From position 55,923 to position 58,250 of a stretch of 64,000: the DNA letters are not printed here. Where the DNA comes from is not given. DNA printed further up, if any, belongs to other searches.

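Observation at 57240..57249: G10 homopolymer inside the coding sequence of a polytopic membrane (glycosyltransferase-like) protein: candidate phase-variation switch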

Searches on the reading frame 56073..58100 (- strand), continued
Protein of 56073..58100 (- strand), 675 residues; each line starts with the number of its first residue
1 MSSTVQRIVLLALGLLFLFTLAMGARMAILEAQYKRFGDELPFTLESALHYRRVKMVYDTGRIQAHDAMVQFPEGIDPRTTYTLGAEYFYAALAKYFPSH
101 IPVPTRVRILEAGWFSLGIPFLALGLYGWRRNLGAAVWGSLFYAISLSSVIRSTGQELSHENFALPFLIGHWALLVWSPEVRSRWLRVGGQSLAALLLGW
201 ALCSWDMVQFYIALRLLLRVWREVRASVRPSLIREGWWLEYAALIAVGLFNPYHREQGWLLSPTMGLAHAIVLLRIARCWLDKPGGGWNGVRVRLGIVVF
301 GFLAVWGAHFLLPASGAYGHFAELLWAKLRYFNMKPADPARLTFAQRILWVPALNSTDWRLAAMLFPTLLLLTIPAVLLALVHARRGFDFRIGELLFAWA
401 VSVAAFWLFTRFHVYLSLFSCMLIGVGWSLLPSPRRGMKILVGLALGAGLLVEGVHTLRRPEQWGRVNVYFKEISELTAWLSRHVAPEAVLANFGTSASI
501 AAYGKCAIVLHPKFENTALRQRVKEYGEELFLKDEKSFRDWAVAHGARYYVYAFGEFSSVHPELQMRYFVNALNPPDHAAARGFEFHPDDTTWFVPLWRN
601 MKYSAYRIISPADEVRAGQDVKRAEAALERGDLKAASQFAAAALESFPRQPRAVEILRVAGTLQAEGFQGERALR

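Call 14: find_encoding_contigs(protein=P0123, flank=3000, max_places=10)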
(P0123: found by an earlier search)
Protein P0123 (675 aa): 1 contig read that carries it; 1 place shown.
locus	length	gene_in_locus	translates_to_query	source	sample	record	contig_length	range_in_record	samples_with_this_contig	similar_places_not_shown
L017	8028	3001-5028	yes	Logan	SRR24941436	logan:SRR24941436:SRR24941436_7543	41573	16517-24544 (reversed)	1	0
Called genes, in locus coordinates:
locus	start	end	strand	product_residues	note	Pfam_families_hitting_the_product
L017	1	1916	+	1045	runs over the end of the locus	PF00263:Secretin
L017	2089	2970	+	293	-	PF02739:5_3_exonuc_N, PF01367:5_3_exonuc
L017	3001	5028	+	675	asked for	PF10034:Dpy19 (weak)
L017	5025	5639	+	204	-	PF01121:CoaE, PF13238:AAA_18 (weak)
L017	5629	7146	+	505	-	PF07498:Rho_N, PF07497:Rho_RNA_bind, PF00006:ATP-synt_ab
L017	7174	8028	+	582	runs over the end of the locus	PF00092:VWA (weak), PF13519:VWA_2 (faint), PF13768:VWA_3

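Call 24: find_related_loci(query=A1, collection=genome_contigs, flank=10000)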
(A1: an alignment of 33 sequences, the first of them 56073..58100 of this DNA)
Query A1 (675 aa) in genome_contigs; peptide patterns used: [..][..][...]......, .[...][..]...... (x = any residue, [..] = any of these).
197 stretches matched a pattern; 164 encode a relative of the query (tblastn E <= 1e-3); the best 80 are kept; 80 distinct loci.
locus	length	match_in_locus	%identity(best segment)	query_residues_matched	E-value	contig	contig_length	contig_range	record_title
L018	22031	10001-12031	72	1-675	0e+0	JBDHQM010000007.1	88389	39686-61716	MAG: Kiritimatiellia bacterium isolate AS-MESO-3CA.351 NODE_974_length_88389_cov_5.205091, whole genome shotgun sequence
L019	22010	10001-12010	63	1-670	0e+0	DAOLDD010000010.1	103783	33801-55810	MAG TPA_asm: Kiritimatiellia bacterium isolate AMR_MDS_0145 NODE_46_length_103783_cov_29.322372, whole genome shotgun se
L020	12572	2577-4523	62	20-672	0e+0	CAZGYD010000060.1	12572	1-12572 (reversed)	MAG TPA_asm: uncultured Rhodocyclaceae bacterium isolate binchicken_co23_177 genome assembly, contig: k141_1100499, whol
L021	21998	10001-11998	59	1-670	0e+0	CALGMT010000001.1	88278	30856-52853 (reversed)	MAG: uncultured bacterium isolate N1_Bin_METABAT__120_1 genome assembly, contig: c_000001077022, whole genome shotgun se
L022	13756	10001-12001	51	11-675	0e+0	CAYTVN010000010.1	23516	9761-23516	MAG TPA_asm: uncultured Verrucomicrobiota bacterium isolate SRP173033_co1_159 genome assembly, contig: NODE_3535_length_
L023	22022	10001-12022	65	1-671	0e+0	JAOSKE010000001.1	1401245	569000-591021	MAG: Kiritimatiellae bacterium isolate FR_21 FR-Kiritimatiellae-1_s1, whole genome shotgun sequence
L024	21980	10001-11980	48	4-671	0e+0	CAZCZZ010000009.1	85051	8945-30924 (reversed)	MAG TPA_asm: uncultured Verrucomicrobiota bacterium isolate SRP173033_co1_366 genome assembly, contig: NODE_357_length_8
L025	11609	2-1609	58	140-672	2e-175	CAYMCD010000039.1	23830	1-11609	MAG TPA_asm: uncultured Verrucomicrobiota bacterium isolate binchicken_co16_330 genome assembly, contig: NODE_3551_lengt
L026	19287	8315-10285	45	5-669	1e-170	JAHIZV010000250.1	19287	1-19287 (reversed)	MAG: Verrucomicrobia bacterium isolate Modern_marine.mb.194 Modern_marine.mb.194_k141_2630878, whole genome shotgun sequ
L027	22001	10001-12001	48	9-669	7e-166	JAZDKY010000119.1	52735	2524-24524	MAG: bacterium isolate MEGAHIT-group-0.556 k141_12432000, whole genome shotgun sequence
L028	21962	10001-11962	46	13-669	3e-164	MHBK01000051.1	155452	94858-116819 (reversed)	MAG: Lentisphaerae bacterium GWF2_57_35 gwf2_scaffold_460, whole genome shotgun sequence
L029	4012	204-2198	45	6-671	3e-170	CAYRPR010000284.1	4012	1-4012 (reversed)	MAG TPA_asm: uncultured Verrucomicrobiota bacterium isolate SRP193661_co1_204 genome assembly, contig: NODE_23140_length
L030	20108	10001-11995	45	7-673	5e-163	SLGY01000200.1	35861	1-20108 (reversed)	MAG: Kiritimatiellae bacterium isolate CSSed165cm_123 CSSed16-5cm-1563, whole genome shotgun sequence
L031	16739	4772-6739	46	13-668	1e-162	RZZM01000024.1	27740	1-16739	MAG: Spartobacteria bacterium isolate INTA.AUR.068 contig-100_586, whole genome shotgun sequence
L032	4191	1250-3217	46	13-671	2e-166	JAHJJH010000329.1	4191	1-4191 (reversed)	MAG: Verrucomicrobia bacterium isolate Modern_marine_rock_biofilm.mb.29 Modern_marine_rock.mb.29_k141_854962, whole geno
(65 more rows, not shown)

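Call 28: search_solved_structures(query=A1, max_evalue=1, show_alignments=1)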
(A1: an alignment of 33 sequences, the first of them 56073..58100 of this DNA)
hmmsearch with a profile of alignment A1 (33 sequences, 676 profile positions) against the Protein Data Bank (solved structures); distinct sequences matched with E-value up to 1: 12.
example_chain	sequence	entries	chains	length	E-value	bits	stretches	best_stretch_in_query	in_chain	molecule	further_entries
7zlg_A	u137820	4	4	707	7e-09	38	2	380-611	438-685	C-mannosyltransferase dpy-19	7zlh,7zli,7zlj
6vfh_A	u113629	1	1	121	0.04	15.7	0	605-655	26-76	T33_dn10A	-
6v8e_A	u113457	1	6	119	0.051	15.4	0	605-655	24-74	Designed protein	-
6vfi_B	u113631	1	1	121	0.12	14.1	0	605-655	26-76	O43_dn18B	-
9gzg_A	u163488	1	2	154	0.19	13.5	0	620-659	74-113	Engineered CTPR protein with glutamic acids for conductivity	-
6vl6_A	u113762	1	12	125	0.21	13.3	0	607-655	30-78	T33_dn2A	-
6vfj_B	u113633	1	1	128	0.24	13.1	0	605-655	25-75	I53_dn5B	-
7obi_A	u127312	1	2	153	0.33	12.7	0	628-661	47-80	CTPR-rv4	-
3kd7_A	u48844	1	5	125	0.36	12.6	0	614-660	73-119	CTPR390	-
5hrz_A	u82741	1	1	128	0.44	12.3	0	607-655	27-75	TPR domain protein 1na0C3_3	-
1na0_A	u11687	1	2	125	0.54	12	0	616-660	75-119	designed protein CTPR3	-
6vl6_B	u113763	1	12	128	0.77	11.5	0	605-656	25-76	T33_dn2B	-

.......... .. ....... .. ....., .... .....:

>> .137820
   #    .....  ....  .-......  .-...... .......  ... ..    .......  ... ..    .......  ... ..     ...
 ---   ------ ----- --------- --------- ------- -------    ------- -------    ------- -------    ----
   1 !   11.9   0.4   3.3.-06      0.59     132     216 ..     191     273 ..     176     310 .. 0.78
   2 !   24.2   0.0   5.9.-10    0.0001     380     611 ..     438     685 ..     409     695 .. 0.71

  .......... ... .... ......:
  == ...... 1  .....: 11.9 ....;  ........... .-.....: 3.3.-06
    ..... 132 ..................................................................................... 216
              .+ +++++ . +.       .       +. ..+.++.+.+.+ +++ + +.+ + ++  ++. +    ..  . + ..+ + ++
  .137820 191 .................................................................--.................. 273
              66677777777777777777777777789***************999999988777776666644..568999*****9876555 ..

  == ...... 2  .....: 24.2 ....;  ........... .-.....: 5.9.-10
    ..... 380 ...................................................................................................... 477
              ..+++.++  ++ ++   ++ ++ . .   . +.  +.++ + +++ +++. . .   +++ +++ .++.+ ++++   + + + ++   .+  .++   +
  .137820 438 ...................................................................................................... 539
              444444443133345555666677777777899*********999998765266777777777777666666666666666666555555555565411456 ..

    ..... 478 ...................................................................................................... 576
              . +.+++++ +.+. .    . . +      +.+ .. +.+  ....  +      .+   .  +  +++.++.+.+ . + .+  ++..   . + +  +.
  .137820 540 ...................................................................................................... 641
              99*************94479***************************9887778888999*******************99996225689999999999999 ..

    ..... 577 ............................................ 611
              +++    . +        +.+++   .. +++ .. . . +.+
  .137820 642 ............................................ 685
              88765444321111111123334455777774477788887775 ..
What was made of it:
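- On DPY19-like GT-C glycosyltransferase (Pfam PF10034): The profile hits 7zlg_A at E=7e-9 (call 28).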

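Call 41: predict_structure(alignment_id=A1)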
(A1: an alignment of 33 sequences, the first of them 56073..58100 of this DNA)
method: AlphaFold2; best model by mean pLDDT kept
length: 675 residues; sequences in the alignment: 33
mean_pLDDT: 87.4   pTM: 0.87
mean pLDDT of the five models: 87.4, 86.6, 85.0, 80.8, 79.0
residues with pLDDT >= 90: 409; 70-90: 197; 50-70: 50; < 50: 19
segments of 3 or more residues with pLDDT < 50: 148-155, 230-232, 466-469, 673-675
pLDDT, mean of each block of 10 residues (from residue 1): 90 96 89 79 80 95 92 91 91 96 91 94 96 95 73 58 94 92 91 97 93 93 71 70 96 89 92 84 64 89 86 61 87 88 86 73 86 94 85 94 92 91 96 90 95 86 54 87 96 86 93 79 92 96 97 76 79 91 90 95 94 96 96 95 94 95 86 47
secondary structure, 60 per line:
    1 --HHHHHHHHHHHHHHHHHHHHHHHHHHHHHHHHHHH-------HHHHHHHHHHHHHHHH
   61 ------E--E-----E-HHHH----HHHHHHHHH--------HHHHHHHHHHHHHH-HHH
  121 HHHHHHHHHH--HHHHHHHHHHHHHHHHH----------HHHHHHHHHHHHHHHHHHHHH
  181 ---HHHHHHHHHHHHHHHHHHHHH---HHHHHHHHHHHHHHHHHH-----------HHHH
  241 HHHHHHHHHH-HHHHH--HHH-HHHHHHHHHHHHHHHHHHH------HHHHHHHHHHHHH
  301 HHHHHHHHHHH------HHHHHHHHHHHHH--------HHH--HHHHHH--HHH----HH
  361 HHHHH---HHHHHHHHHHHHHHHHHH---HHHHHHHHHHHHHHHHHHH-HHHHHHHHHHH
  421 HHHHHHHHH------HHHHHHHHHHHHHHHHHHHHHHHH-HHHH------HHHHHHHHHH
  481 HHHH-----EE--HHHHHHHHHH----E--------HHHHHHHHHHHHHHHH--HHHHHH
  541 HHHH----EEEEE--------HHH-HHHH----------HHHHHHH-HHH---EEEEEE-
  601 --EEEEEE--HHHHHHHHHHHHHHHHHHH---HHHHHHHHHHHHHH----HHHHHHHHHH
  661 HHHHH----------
elements in order (helices of 4 or more, strands of 3 or more residues): H3-37 H45-60 H78-81 H86-94 H103-116 H118-130 H133-149 H160-180 H184-204 H208-225 H237-250 H252-256 H263-281 H288-311 H318-330 H344-349 H359-365 H369-386 H390-408 H410-429 H436-459 H461-464 H471-484 H494-503 H517-532 H535-544 E549-553 H566-569 H580-586 E594-599 E603-608 H611-629 H633-646 H651-665
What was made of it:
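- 57229..57253 (-): 25-nt patch of dense divergence around the run. There are 8 substitutions against the sister lineage, giving 6 amino-acid changes within residues 283-291. It encodes the TM8-TM9 linker. Call 41 (non-helical 282-287; mean pLDDT 64 for residues 281-290).
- On DPY19-like GT-C glycosyltransferase (Pfam PF10034): AF2 model with pLDDT 87.4 and pTM 0.87 (call 41).
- Closest known: DPY19 tryptophan C-mannosyltransferases. Same: A 13-TM architecture with a long EL5 after TM9 and an external C-terminal domain (call 41).
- The AF2 model gives coil at 282-287 between H263-281 and H288-311, with mean pLDDT 64 for residues 281-290 (call 41).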

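Call 43: fold_search(model_id=the predicted structure, library=pdb)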
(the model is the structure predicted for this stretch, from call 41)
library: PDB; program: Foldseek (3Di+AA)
matches with E <= 10: 273; with E <= 0.001: 26
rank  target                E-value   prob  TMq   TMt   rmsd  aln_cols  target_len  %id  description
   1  7zlh_A                3.0e-14  1.00  0.71  0.73   5.2       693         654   13  Cryo-EM structure of C-mannosyltransferase CeDPY19, in apo state, bound to CMT2-Fab and anti-Fab nanobody (released 2023-01-11)
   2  7zlg_A                7.8e-14  1.00  0.69  0.71   5.3       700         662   14  Cryo-EM structure of C-mannosyltransferase CeDPY19, in complex with acceptor peptide and bound to CMT2-Fab and anti-Fa (released 2023-01-11)
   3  8agc_A                7.8e-14  1.00  0.70  0.68   5.6       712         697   12  Structure of yeast oligosaccharylransferase complex with lipid-linked oligosaccharide and non-acceptor peptide bound (released 2022-12-07)
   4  9n9j_I                7.8e-14  1.00  0.68  0.66   5.9       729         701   14  Structure of a GRP94 folding intermediate engaged with a CCDC134- and FKBP11-bound secretory translocon (released 2025-11-19)
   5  8b6l_I                8.1e-14  1.00  0.68  0.67   6.0       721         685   13  Subtomogram average of the human Sec61-TRAP-OSTA-translocon (released 2022-12-07)
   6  6s7t_A                1.2e-13  1.00  0.69  0.66   5.6       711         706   14  Cryo-EM structure of human oligosaccharyltransferase complex OST-B (released 2019-12-18)
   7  7zli_A                1.2e-13  1.00  0.69  0.71   5.4       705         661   14  Cryo-EM structure of C-mannosyltransferase CeDPY19, in complex with Dol25-P-Man and bound to CMT2-Fab and anti-Fab nan (released 2023-01-11)
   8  6s7o_A                3.2e-13  1.00  0.67  0.69   5.5       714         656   14  Cryo-EM structure of human oligosaccharyltransferase complex OST-A (released 2019-12-18)
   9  8pn9_A                1.6e-12  1.00  0.67  0.69   5.9       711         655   14  Structure of human oligosaccharyltransferase OST-A complex bound to NGI-1 (released 2024-05-08)
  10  7oci_F                1.8e-12  1.00  0.61  0.65  10.4       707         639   13  Cryo-EM structure of yeast Ost6p containing oligosaccharyltransferase complex (released 2022-02-16)
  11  8age_A                3.1e-12  1.00  0.64  0.66   9.0       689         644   12  Structure of yeast oligosaccharylransferase complex with acceptor peptide bound (released 2022-12-07)
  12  6ezn_F                4.0e-12  1.00  0.60  0.62  11.8       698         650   12  Cryo-EM structure of the yeast oligosaccharyltransferase (OST) complex (released 2018-01-17)
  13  8agb_A                4.9e-12  1.00  0.62  0.65  11.0       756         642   12  Structure of yeast oligosaccharylransferase complex with lipid-linked oligosaccharide bound (released 2022-12-07)
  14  5gmy_A                3.8e-11  1.00  0.63  0.51  11.8       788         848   10  Crystal structure of the Archaeoglobus fulgidus oligosaccharyltransferase (O29867_ARCFU) tethered with an acceptor pep (released 2017-02-01)
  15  6ftg_5                3.8e-11  1.00  0.61  0.64   7.8       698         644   14  Subtomogram average of OST-containing ribosome-translocon complexes from canine rough microsomal membranes (released 2018-03-21)
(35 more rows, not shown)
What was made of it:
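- On DPY19-like GT-C glycosyltransferase (Pfam PF10034): The Foldseek top hit is 7zlh_A at E=3e-14, TM 0.71/0.73; STT3 follows closely (call 43).
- Closest known: DPY19 tryptophan C-mannosyltransferases. Same: Best fold match, TM 0.71-0.73 (call 43).
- Closest known: DPY19 tryptophan C-mannosyltransferases. Different: STT3/AglB oligosaccharyltransferases match the fold almost as well (call 43).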
